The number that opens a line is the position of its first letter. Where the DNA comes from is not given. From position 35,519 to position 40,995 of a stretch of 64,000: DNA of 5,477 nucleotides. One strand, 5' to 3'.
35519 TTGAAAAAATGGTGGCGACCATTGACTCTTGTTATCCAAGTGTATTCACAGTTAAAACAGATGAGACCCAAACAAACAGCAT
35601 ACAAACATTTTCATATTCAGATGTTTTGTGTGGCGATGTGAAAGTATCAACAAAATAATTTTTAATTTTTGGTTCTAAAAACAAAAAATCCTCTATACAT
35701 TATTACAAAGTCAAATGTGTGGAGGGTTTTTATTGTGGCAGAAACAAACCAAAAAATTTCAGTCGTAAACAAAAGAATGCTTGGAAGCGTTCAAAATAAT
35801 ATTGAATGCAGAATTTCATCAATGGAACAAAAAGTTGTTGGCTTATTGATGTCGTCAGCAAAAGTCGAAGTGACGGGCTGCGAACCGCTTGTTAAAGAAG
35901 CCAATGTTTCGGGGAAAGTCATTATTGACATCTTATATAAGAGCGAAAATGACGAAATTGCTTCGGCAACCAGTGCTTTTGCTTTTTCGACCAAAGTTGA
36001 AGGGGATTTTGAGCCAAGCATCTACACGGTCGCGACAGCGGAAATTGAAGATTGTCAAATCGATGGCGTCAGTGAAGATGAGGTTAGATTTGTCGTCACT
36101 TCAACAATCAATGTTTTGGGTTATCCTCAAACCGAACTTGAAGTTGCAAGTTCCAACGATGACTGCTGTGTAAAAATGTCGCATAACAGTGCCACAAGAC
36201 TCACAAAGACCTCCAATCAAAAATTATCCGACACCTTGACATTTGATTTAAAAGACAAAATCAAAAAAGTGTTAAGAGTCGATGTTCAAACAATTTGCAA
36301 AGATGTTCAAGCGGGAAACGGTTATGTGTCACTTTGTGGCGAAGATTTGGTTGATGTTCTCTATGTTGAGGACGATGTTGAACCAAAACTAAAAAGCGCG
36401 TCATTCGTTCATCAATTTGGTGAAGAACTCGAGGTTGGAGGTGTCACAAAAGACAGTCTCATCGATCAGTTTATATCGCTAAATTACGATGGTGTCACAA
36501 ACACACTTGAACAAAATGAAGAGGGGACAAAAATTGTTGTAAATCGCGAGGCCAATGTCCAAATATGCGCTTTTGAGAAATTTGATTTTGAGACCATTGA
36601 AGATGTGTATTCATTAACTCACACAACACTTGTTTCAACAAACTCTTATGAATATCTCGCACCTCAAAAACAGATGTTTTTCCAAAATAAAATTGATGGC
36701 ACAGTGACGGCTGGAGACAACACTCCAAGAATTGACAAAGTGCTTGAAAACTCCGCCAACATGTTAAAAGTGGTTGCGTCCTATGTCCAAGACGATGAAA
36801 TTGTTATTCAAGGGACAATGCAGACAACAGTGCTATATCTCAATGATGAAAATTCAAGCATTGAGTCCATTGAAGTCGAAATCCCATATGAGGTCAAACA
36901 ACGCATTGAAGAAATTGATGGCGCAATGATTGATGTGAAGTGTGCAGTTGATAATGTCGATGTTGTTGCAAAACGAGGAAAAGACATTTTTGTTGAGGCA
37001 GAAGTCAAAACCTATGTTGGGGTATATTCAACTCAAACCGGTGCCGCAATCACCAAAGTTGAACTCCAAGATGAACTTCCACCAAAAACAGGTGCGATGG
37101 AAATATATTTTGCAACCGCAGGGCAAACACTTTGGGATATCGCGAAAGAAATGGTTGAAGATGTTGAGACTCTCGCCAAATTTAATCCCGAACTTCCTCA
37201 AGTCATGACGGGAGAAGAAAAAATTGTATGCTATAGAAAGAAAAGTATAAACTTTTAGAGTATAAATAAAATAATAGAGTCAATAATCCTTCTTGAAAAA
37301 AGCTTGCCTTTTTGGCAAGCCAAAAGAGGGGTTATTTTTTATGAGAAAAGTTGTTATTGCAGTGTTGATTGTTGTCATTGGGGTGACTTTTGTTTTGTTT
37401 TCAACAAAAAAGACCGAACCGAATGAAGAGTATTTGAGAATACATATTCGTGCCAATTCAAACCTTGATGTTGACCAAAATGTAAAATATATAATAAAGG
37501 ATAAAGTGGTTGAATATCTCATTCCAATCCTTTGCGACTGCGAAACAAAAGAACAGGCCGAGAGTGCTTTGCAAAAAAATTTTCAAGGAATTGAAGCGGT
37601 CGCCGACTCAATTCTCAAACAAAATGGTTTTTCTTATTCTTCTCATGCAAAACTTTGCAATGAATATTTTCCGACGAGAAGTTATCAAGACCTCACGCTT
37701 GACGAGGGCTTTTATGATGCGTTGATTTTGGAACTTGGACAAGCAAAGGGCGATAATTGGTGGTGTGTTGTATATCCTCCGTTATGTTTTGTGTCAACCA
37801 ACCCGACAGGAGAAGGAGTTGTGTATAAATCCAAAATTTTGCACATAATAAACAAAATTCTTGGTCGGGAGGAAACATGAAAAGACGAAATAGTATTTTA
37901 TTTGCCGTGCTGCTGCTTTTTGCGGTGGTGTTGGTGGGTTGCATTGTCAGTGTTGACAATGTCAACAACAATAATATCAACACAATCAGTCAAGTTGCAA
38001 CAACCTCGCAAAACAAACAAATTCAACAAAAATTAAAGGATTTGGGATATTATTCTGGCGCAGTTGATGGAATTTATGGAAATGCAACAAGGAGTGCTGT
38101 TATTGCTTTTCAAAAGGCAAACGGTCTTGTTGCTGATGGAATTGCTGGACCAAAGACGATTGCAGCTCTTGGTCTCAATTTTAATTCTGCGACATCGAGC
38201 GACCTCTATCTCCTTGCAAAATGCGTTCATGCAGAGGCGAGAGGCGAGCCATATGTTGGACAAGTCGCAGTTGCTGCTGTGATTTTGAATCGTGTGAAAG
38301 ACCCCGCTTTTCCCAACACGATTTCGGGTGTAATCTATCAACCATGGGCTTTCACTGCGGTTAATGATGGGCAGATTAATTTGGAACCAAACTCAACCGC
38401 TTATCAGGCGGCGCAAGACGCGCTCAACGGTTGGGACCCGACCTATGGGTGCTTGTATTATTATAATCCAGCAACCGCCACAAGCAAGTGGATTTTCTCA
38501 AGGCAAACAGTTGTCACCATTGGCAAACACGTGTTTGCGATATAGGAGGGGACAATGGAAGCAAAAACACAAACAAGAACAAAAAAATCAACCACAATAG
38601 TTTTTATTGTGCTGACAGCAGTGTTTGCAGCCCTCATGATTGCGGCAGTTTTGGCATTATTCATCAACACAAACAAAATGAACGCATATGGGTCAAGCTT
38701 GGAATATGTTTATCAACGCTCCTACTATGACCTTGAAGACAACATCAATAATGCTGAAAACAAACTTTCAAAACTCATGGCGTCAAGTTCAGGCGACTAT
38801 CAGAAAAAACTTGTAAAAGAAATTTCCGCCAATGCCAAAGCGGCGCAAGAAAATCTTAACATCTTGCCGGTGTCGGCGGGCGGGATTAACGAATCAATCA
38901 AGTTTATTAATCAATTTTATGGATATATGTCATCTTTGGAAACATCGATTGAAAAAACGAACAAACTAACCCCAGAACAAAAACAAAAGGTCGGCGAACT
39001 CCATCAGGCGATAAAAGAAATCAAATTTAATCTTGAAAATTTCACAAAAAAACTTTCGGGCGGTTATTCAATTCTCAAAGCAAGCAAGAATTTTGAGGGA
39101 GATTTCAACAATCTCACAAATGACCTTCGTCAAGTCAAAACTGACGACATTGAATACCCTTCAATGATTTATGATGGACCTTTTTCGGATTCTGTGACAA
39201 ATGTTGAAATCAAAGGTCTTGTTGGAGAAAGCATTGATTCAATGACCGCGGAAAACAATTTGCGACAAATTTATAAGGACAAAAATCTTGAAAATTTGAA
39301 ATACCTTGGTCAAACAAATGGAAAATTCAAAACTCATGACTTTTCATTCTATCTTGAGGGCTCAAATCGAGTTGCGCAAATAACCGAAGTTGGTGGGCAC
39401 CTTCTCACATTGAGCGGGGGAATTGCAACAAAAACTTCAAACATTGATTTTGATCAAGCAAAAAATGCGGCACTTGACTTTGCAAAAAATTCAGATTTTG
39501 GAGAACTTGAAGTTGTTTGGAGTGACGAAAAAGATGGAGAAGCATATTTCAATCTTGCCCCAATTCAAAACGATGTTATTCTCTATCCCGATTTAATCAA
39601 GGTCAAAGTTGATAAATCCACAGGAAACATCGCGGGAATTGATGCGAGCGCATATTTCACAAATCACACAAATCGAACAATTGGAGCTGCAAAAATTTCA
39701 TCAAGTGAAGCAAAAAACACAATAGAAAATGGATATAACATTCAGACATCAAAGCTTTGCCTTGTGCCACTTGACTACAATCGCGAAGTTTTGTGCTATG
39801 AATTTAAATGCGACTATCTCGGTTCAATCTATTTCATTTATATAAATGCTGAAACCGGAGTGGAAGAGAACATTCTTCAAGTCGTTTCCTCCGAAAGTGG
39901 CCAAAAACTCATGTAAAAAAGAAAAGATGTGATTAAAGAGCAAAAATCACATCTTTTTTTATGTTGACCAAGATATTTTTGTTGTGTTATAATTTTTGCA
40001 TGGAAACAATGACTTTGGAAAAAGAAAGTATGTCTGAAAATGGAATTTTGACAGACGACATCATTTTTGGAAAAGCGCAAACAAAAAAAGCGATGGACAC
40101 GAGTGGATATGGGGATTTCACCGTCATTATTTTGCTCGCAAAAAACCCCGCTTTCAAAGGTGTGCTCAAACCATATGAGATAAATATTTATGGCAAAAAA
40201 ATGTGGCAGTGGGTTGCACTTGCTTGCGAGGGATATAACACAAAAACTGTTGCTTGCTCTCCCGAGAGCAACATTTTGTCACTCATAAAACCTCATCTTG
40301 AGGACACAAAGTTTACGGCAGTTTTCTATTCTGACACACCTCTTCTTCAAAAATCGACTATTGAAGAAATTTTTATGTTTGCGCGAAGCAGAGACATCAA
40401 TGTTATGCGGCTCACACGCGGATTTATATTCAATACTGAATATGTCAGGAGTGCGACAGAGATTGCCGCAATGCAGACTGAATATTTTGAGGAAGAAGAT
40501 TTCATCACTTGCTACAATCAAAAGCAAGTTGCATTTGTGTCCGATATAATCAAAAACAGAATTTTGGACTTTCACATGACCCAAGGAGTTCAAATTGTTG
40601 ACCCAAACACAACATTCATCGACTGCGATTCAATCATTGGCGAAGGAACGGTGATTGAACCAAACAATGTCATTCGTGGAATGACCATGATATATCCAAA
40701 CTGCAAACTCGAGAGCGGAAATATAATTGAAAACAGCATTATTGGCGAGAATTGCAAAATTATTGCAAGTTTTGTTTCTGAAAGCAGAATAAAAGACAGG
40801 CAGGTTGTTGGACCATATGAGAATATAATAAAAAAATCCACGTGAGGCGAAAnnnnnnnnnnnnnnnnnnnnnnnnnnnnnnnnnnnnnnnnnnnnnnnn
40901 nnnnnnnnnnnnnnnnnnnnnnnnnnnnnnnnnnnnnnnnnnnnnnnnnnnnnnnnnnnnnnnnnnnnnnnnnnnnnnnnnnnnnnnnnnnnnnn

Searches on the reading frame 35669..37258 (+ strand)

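Call 44: search_protein_families(library=pfam, proteins=[window:35669-37258:+], max_evalue=0.00001)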
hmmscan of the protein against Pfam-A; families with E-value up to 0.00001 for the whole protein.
window:35669-37258:+ (529 aa): 1 family
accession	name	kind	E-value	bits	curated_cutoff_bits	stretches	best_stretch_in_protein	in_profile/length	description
PF12673.12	SipL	-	1.1e-18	67.7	23.6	1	355-432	2-75/78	SipL, SPOCS domain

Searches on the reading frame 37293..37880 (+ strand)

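Call 20: search_protein_families(library=pfam, proteins=[window:37293-37880:+], max_evalue=0.00001)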
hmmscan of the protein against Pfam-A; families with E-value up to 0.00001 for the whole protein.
window:37293-37880:+ (195 aa): 1 family
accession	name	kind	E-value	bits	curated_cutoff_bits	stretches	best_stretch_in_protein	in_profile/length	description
PF09551.15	Spore_II_R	-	9.5e-41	139.7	25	1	45-169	2-126/128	Stage II sporulation protein R (spore_II_R)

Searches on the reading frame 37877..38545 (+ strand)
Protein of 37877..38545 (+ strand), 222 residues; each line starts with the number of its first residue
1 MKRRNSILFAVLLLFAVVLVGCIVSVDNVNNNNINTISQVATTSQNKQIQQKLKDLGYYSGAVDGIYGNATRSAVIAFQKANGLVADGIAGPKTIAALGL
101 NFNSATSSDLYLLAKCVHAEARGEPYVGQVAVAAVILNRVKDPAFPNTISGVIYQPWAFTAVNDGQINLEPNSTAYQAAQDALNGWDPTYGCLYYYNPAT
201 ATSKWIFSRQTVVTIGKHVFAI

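Call 20: search_protein_families(library=pfam, proteins=[window:37877-38545:+], max_evalue=0.00001)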
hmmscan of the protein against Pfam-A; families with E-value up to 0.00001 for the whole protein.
window:37877-38545:+ (222 aa): 3 families
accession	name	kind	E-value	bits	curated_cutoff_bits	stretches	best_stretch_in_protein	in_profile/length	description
PF07486.17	Hydrolase_2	-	6.9e-38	129.8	27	1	123-221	1-100/100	Cell Wall Hydrolase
PF01471.23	PG_binding_1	-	8.3e-22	77.6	23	1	47-98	6-57/57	Putative peptidoglycan binding domain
PF09374.15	PG_binding_3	-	4e-06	27.4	24.6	0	83-105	11-35/76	Predicted Peptidoglycan domain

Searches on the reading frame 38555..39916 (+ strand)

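Call 44: search_protein_families(library=pfam, proteins=[window:38555-39916:+], max_evalue=0.00001)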
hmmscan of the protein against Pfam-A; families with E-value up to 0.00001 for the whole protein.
window:38555-39916:+ (453 aa): 3 families
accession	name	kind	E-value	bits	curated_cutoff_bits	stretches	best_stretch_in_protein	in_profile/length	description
PF14620.12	YPEB_PepSY1-2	-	7.2e-36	124.6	31.7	1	190-376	4-194/195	YpeB sporulation, PepSY1 and PepSY2 domains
PF20769.2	YPEB_N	-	2.3e-23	83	27.3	1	43-168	3-128/136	YpeB N-terminal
PF03413.25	PepSY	-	2.3e-06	28.3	24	0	380-436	1-55/60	Peptidase propeptide and YPEB domain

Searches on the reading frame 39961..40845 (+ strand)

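Call 20: search_protein_families(library=pfam, proteins=[window:39961-40845:+], max_evalue=0.00001)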
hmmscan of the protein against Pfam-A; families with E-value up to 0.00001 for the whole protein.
window:39961-40845:+ (294 aa): 0 families

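Call 45: search_protein_families(library=pfam, proteins=[window:39961-40845:+], max_evalue=0.01)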
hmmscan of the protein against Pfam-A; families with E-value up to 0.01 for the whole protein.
window:39961-40845:+ (294 aa): 3 families
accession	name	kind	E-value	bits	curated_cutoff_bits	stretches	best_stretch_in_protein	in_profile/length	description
PF25084.1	LbH_EIF2B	-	2.2e-05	24.8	54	1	217-281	21-85/105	EIF2B subunit epsilon LbH domain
PF00132.30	Hexapep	-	2.6e-05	24.2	27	0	218-244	8-34/36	Bacterial transferase hexapeptide (six repeats)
PF24894.1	Hexapep_GlmU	-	0.0036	17.8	23.3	1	222-283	17-76/104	GlmU-like, C-terminal hexapeptide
